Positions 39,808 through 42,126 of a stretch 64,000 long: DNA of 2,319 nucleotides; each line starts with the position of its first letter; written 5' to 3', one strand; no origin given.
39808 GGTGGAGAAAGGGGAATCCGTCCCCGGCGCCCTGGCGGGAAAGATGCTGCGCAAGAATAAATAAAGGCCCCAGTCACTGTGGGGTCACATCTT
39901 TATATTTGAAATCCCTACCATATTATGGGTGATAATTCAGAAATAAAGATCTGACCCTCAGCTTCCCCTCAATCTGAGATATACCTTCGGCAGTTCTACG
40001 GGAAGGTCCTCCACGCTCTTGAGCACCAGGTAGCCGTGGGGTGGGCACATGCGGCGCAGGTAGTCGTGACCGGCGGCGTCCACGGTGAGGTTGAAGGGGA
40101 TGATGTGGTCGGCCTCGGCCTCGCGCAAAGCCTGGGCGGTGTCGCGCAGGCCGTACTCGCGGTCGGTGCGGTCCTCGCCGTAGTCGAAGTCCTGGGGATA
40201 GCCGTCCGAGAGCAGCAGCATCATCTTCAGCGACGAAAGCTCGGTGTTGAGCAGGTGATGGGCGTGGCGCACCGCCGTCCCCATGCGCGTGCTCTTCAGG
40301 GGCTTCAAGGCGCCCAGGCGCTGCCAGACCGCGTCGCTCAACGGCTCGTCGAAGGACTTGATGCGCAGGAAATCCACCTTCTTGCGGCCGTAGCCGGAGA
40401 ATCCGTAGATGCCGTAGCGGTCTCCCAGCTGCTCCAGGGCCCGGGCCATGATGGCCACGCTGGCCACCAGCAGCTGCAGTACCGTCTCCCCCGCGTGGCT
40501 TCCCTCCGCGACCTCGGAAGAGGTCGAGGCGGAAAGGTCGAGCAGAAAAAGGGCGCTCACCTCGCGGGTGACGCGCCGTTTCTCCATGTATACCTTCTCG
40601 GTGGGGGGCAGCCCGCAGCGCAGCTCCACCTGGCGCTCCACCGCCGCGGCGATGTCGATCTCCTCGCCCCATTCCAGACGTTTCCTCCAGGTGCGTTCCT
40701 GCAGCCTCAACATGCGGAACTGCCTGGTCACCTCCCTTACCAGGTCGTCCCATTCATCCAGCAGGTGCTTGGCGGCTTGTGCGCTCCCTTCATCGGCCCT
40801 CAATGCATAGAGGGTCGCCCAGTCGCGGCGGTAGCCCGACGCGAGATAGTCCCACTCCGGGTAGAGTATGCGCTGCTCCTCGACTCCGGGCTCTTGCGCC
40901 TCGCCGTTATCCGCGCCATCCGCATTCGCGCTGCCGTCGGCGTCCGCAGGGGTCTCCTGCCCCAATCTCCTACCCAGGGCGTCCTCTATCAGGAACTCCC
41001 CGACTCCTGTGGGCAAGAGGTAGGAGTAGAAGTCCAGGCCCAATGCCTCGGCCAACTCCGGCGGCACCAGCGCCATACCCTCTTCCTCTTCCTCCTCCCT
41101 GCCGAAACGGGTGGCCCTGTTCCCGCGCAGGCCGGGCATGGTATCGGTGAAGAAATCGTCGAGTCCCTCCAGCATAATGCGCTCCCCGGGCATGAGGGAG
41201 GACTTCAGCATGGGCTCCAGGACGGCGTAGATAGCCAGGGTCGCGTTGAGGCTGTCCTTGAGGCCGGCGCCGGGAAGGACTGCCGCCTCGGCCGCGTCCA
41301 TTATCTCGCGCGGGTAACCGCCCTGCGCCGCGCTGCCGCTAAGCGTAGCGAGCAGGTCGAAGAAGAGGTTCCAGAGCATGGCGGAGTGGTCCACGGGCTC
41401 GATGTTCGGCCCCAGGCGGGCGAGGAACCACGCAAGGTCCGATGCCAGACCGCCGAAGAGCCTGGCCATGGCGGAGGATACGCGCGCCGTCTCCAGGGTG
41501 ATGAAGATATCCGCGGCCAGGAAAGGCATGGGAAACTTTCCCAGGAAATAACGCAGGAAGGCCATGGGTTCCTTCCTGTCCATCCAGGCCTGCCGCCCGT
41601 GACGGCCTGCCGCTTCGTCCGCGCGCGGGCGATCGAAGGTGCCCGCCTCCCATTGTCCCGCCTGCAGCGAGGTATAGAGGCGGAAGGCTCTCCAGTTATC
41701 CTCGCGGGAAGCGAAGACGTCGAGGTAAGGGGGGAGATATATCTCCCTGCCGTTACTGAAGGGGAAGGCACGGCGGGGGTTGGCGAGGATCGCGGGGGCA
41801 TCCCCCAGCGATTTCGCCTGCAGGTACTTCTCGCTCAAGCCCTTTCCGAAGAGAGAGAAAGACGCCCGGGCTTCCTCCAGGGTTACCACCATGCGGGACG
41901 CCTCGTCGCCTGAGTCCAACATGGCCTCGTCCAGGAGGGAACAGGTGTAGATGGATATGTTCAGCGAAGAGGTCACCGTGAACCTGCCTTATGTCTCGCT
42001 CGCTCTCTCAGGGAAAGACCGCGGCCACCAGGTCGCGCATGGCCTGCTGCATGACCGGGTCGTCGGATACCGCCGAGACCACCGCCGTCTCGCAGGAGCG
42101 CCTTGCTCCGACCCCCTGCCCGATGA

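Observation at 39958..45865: VAO-type flavoprotein / split-zinc-ribbon protein / CbbQ-NorQ ATPase / CbbO-NorD-like VWA protein in one minus-strand operon.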

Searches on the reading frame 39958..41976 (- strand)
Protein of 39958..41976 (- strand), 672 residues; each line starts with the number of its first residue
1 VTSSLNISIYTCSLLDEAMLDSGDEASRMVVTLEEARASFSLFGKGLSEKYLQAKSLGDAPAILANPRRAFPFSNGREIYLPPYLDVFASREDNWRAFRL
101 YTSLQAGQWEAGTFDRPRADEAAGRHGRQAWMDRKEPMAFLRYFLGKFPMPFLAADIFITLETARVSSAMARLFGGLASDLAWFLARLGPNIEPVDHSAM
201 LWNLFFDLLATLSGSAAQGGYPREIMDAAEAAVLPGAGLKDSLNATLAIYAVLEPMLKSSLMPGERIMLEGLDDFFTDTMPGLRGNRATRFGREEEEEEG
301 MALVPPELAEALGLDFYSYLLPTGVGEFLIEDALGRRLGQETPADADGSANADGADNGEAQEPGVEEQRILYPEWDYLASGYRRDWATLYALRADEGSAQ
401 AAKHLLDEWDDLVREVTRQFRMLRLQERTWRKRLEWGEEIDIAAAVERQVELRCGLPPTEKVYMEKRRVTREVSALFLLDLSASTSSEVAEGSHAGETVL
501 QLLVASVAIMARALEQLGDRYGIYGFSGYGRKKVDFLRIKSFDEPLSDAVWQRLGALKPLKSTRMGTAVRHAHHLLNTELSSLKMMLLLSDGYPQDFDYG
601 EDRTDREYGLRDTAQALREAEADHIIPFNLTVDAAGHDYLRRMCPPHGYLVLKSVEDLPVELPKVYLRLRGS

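Call 3: search_protein_families(library=pfam, proteins=[window:39958-41976:-], max_evalue=0.01)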
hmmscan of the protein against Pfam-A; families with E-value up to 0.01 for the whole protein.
window:39958-41976:- (672 aa): 3 families
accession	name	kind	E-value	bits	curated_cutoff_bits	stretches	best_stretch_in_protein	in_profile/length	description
PF00092.34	VWA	-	1.6e-05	25.6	23.8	1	477-646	4-153/174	von Willebrand factor type A domain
PF11775.14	CobT_C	-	0.0042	17.2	21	0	559-596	112-149/220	Cobalamin biosynthesis protein CobT VWA domain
PF05762.20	VWA_CoxE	-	0.0099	15.8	26.4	0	418-486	7-70/222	VWA domain containing CoxE-like protein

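Call 4: search_protein_families(library=ncbifam, proteins=[window:39958-41976:-], max_evalue=0.01)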
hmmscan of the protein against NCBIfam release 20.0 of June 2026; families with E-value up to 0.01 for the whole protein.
window:39958-41976:- (672 aa): 0 families

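Call 17: search_solved_structures(query=window:39958-41976:-, max_evalue=0.1)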
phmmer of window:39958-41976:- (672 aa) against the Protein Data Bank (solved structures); distinct sequences matched with E-value up to 0.1: 2.
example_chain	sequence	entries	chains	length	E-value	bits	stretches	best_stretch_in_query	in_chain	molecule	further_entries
9qhd_G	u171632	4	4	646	2.5e-40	141.7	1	368-671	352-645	Nitric oxide reductase NorD protein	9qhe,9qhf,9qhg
9qh6_G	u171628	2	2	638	1.6e-31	112.6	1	371-669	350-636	von Willebrand factor, type A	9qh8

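Call 26: find_related_loci(query=window:39958-41976:-, collection=genome_contigs, flank=10000)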
Query window:39958-41976:- (672 aa) in genome_contigs; peptide patterns used: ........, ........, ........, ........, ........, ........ (x = any residue, [..] = any of these).
269 stretches matched a pattern; 35 encode a relative of the query (tblastn E <= 1e-3); 35 distinct loci.
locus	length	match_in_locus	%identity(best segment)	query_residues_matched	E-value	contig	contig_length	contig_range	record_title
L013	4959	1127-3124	83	1-672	0e+0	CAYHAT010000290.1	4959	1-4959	MAG TPA_asm: uncultured Actinomycetota bacterium isolate ERP119294_co1_319 genome assembly, contig: NODE_27471_length_49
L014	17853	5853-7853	83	1-672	0e+0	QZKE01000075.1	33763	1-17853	MAG: Actinobacteria bacterium isolate SURF_21 Ga0104751_1001921, whole genome shotgun sequence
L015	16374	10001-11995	82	1-672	0e+0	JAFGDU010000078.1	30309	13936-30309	MAG: Actinomycetota bacterium isolate Zod_Metabat.1188 k87_6547955, whole genome shotgun sequence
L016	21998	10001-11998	77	1-672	0e+0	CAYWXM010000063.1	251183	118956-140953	MAG TPA_asm: uncultured Actinomycetota bacterium isolate SRP067234_co1_219 genome assembly, contig: k99_336058, whole ge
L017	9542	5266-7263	80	1-672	0e+0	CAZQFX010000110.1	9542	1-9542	MAG TPA_asm: uncultured Actinomycetota bacterium isolate SRP257756_co1_219 genome assembly, contig: NODE_6564_length_954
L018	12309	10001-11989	66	1-672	0e+0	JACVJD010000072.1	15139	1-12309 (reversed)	MAG: Candidatus Solincola daggyaiensis isolate DG_1_6.bin.137 contig072, whole genome shotgun sequence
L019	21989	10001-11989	67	1-672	0e+0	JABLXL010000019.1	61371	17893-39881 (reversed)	MAG: Actinomycetota bacterium isolate Ch49 contig19, whole genome shotgun sequence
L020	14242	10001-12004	63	1-672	0e+0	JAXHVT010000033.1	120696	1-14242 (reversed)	MAG: Actinomycetota bacterium isolate MAG84_tar_biofilm MAG84_33, whole genome shotgun sequence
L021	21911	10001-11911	64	31-671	0e+0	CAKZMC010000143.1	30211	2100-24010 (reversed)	MAG TPA_asm: uncultured actinobacterium isolate SRR5214706_bin.23_CONCOCT_v1.1_MAG genome assembly, contig: ERZ1744544.8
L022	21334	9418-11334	62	31-671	0e+0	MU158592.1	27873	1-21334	MAG: Candidatus Solincola tengchongensis isolate DRTY-6.bin.58 genomic scaffold NODE_4030_length_27873_cov_1.00004, whol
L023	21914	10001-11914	62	31-671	0e+0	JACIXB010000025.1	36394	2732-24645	MAG: Actinomycetota bacterium isolate MAG-41 Actinobacteria_O_bin18_Scaffold_25, whole genome shotgun sequence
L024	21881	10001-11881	56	1-670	0e+0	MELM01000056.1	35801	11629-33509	MAG: Candidatus Solincola sediminis RBG_16_scaffold_715, whole genome shotgun sequence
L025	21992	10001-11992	71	1-672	0e+0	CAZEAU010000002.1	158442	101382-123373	MAG TPA_asm: uncultured Actinomycetota bacterium isolate binchicken_co39_260 genome assembly, contig: NODE_113_length_15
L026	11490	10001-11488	55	28-525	5e-158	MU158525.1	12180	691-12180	MAG: Candidatus Solincola quzhuomuensis isolate QZM4_1.bin.364 genomic scaffold NODE_15287_length_12180_cov_1.556957, wh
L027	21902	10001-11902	31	31-666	6e-80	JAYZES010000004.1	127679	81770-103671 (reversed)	MAG: Pseudomonadota bacterium isolate XB_MAG148 DB_MAG148_0004, whole genome shotgun sequence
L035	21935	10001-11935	42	70-666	8e-70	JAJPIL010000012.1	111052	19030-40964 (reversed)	MAG: Proteobacteria bacterium isolate Centralia_MAG_33 k107_31957714, whole genome shotgun sequence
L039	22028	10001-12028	41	45-672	6e-69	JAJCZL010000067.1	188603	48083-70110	MAG: Deltaproteobacteria bacterium isolate OFTM47 OFTM47_66, whole genome shotgun sequence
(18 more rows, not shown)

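Call 54: find_related_loci(query=A4, collection=metagenome_contigs, flank=10000)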
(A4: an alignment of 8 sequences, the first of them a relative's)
Query A4 (357 aa) in metagenome_contigs; peptide patterns used: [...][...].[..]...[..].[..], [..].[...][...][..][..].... (x = any residue, [..] = any of these).
600 stretches matched a pattern (row limit reached: there are more); 60 encode a relative of the query (tblastn E <= 1e-3); 60 distinct loci.
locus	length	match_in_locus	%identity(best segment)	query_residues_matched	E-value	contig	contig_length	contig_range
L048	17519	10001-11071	77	1-357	0e+0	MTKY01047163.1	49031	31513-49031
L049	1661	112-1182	72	1-357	0e+0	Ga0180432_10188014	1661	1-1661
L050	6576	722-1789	51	1-354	2e-120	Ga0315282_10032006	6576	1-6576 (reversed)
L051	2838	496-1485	55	5-333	1e-124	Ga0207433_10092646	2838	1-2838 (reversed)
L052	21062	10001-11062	47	1-353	6e-111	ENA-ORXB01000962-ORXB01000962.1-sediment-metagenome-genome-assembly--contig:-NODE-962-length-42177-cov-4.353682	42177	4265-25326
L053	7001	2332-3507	50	3-356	1e-110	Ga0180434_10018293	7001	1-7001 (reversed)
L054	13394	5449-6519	45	1-357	2e-107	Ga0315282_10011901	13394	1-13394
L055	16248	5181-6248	46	1-354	8e-105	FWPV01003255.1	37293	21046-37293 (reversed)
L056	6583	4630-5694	45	1-357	5e-104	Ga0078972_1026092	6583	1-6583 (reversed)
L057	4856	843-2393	46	1-354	2e-104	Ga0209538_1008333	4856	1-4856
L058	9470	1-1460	45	4-357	5e-101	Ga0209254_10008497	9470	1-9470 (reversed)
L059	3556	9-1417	45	3-356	1e-100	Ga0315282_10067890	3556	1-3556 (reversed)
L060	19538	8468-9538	43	1-356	2e-98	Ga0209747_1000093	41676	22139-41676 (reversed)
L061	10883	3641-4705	43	1-353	1e-98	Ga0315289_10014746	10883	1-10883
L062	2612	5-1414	45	3-354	6e-100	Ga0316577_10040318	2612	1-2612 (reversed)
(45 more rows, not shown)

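Call 61: search_solved_structures(query=window:39958-41976:-, max_evalue=0.001, show_alignments=1)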
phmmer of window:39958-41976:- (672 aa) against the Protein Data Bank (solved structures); distinct sequences matched with E-value up to 0.001: 2.
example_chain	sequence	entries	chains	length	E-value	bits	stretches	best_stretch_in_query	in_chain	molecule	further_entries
9qhd_G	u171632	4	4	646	2.5e-40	141.7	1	368-671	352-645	Nitric oxide reductase NorD protein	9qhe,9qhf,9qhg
9qh6_G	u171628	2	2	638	1.6e-31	112.6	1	371-669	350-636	von Willebrand factor, type A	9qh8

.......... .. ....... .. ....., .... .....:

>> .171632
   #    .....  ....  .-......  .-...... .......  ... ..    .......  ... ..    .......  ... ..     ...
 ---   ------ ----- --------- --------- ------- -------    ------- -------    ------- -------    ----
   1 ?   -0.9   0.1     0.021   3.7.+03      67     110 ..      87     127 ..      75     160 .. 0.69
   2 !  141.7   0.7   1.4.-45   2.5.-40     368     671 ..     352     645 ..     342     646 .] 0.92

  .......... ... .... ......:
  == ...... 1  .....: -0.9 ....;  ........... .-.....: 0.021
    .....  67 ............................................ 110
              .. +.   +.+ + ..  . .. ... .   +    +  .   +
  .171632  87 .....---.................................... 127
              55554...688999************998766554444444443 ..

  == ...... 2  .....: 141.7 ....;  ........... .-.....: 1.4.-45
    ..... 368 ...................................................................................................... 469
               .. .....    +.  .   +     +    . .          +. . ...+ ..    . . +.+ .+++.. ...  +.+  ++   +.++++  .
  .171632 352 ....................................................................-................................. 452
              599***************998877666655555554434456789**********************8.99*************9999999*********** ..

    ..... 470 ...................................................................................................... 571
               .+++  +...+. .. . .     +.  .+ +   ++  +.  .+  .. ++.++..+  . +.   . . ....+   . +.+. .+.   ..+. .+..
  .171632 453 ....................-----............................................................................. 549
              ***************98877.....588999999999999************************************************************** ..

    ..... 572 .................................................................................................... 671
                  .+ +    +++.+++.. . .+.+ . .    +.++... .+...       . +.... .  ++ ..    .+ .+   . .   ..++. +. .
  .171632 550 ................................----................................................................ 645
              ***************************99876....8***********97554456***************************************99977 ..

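Call 64: search_protein_families(library=pfam, proteins=[L016:12097-13167:+], max_evalue=5)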
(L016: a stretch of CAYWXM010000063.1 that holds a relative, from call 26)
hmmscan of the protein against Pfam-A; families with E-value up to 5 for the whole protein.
L016:12097-13167:+ (357 aa): 7 families
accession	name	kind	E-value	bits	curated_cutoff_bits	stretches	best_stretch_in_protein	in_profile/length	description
PF13453.11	Zn_ribbon_TFIIB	-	0.00041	20.1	22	2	198-210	15-27/41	Transcription factor zinc-finger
PF13824.12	zf-Mss51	-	0.028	15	27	0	204-222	16-34/55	Zinc-finger of mitochondrial splicing suppressor 51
PF02591.20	Zn_ribbon_9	-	0.032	14.8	29.1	1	3-11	22-30/33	C4-type zinc ribbon domain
PF14690.11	Zn_ribbon_ISL3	-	0.074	13.9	25.5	0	6-18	4-16/47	zinc-finger of transposase IS204/IS1001/IS1096/IS1165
PF14354.12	Lar_restr_allev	-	0.14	12.9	28.6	1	200-215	1-16/58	Restriction alleviation protein Lar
PF03119.21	DNA_ligase_ZBD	-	1.6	9.1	25.8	1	6-15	1-10/27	NAD-dependent DNA ligase C4 zinc finger domain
PF24460.1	DUF7575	-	1.6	8.6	28.5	1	3-14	2-13/28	Domain of unknown function (DUF7575)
